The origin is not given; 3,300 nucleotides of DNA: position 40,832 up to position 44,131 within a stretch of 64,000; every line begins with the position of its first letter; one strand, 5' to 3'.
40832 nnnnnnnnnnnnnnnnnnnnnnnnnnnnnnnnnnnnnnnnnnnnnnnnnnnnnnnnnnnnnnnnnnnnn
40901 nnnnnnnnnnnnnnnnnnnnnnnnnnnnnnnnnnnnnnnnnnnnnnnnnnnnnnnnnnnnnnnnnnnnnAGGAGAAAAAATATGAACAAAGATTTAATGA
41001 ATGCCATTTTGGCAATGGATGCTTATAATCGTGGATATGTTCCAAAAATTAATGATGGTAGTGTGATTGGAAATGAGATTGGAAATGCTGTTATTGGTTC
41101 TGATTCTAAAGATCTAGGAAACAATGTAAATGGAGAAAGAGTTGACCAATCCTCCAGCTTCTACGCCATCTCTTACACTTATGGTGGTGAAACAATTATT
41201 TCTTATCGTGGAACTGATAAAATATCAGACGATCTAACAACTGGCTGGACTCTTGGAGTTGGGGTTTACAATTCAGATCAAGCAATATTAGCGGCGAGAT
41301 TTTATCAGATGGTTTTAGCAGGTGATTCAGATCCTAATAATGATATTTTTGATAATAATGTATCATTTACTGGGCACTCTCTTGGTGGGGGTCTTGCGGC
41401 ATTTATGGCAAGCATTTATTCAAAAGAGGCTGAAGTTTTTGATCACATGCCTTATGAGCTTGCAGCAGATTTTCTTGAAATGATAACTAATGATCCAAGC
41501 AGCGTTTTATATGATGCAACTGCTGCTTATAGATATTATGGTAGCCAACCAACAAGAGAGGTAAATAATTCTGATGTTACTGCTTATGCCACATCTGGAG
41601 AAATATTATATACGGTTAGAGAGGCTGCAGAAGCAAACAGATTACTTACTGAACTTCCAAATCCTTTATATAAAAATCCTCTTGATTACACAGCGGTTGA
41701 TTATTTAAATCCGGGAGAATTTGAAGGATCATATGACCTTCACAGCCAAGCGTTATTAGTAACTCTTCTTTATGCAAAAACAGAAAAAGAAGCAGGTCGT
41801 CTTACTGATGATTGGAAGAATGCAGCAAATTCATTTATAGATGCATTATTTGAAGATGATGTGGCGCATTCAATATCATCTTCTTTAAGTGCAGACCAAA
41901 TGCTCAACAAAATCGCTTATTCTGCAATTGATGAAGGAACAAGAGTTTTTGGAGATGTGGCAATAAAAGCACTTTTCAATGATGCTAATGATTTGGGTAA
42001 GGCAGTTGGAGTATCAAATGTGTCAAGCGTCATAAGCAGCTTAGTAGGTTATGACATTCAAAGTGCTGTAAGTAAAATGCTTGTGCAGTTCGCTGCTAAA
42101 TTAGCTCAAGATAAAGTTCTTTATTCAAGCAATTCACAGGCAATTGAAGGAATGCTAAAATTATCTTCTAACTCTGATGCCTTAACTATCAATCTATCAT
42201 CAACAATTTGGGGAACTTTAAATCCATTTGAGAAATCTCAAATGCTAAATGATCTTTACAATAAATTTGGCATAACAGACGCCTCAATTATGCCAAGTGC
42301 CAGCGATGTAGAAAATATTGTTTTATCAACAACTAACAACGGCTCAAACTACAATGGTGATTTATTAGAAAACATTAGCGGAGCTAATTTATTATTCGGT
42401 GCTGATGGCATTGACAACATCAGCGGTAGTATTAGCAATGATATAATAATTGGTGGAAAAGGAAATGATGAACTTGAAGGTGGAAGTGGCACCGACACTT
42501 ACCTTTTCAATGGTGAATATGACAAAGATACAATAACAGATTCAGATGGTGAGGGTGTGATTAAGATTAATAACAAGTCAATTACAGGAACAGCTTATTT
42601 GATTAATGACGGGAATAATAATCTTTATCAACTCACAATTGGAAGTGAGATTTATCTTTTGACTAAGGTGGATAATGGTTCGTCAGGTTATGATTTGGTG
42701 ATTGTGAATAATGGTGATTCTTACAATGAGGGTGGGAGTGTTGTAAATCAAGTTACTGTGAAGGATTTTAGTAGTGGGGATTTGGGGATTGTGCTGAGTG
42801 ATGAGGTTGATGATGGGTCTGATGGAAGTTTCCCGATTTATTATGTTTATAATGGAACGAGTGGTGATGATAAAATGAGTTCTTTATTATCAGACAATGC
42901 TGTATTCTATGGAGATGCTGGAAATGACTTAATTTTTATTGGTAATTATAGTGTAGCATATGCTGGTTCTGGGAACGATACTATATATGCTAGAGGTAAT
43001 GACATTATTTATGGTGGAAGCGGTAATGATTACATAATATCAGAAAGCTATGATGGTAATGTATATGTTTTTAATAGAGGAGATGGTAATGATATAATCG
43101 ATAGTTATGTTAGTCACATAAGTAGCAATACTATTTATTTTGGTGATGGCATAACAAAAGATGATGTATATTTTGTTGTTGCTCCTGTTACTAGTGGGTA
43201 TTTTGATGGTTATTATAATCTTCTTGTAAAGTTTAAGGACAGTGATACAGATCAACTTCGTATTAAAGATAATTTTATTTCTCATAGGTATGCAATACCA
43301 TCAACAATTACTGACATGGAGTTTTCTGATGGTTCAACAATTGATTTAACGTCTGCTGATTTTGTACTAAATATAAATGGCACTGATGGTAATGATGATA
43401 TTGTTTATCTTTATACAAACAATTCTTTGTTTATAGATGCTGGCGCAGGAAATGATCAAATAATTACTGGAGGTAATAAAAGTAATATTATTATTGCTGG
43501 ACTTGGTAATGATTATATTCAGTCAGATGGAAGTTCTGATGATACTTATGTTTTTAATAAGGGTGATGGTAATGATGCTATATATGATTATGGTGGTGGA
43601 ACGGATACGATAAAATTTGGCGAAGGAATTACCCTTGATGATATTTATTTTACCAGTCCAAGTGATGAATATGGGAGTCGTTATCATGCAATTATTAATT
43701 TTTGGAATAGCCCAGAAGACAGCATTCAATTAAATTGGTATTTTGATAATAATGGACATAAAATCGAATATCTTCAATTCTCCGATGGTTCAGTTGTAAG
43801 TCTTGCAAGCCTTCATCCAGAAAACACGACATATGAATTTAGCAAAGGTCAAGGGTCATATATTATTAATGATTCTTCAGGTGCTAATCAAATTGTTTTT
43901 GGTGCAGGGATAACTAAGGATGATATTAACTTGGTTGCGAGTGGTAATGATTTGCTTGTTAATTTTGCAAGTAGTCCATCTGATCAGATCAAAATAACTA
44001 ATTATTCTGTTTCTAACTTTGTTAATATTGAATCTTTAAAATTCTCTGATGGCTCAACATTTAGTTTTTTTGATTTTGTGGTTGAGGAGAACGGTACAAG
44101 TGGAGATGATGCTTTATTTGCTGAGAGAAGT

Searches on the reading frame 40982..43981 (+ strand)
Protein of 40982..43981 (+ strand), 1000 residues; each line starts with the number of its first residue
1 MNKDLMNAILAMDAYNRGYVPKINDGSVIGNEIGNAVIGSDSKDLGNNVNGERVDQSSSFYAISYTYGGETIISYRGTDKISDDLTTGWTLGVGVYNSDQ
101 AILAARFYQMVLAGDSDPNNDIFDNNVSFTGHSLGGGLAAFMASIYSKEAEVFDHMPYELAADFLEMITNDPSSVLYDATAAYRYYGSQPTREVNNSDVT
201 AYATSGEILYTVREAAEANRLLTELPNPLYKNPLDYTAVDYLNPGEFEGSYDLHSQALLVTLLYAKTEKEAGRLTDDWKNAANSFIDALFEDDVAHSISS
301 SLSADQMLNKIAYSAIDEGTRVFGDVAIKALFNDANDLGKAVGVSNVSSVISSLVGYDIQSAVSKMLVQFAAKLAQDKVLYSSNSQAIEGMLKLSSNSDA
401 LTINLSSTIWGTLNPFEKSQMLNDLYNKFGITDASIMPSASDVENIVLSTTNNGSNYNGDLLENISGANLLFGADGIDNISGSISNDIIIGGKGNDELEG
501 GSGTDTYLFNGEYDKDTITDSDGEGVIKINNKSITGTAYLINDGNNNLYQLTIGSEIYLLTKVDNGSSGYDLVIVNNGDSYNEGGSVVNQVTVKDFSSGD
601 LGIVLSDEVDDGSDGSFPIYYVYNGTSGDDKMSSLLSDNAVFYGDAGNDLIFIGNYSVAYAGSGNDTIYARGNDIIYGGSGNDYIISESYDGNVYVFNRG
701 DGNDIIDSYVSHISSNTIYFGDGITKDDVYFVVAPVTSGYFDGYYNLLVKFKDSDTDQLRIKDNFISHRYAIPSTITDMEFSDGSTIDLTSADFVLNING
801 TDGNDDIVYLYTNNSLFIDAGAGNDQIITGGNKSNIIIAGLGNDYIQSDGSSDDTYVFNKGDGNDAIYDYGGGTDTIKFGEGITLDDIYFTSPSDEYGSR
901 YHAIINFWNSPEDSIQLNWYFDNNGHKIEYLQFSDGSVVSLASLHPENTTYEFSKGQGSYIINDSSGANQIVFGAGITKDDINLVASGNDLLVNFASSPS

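Call 74: search_protein_families(library=pfam, proteins=[window:40982-43981:+], max_evalue=0.001)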
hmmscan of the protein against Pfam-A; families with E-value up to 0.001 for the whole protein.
window:40982-43981:+ (1000 aa): 3 families
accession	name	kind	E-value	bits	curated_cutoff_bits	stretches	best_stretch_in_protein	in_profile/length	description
PF00353.25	HemolysinCabind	-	9.6e-10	38.7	23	2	472-506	1-35/36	RTX calcium-binding nonapeptide repeat (4 copies)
PF06594.17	HCBP_related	-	7.8e-09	35.8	21.4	2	746-789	1-40/42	Haemolysin-type calcium binding protein related domain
PF01764.32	Lipase_3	-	0.00062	20.1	22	0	125-149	63-87/140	Lipase (class 3)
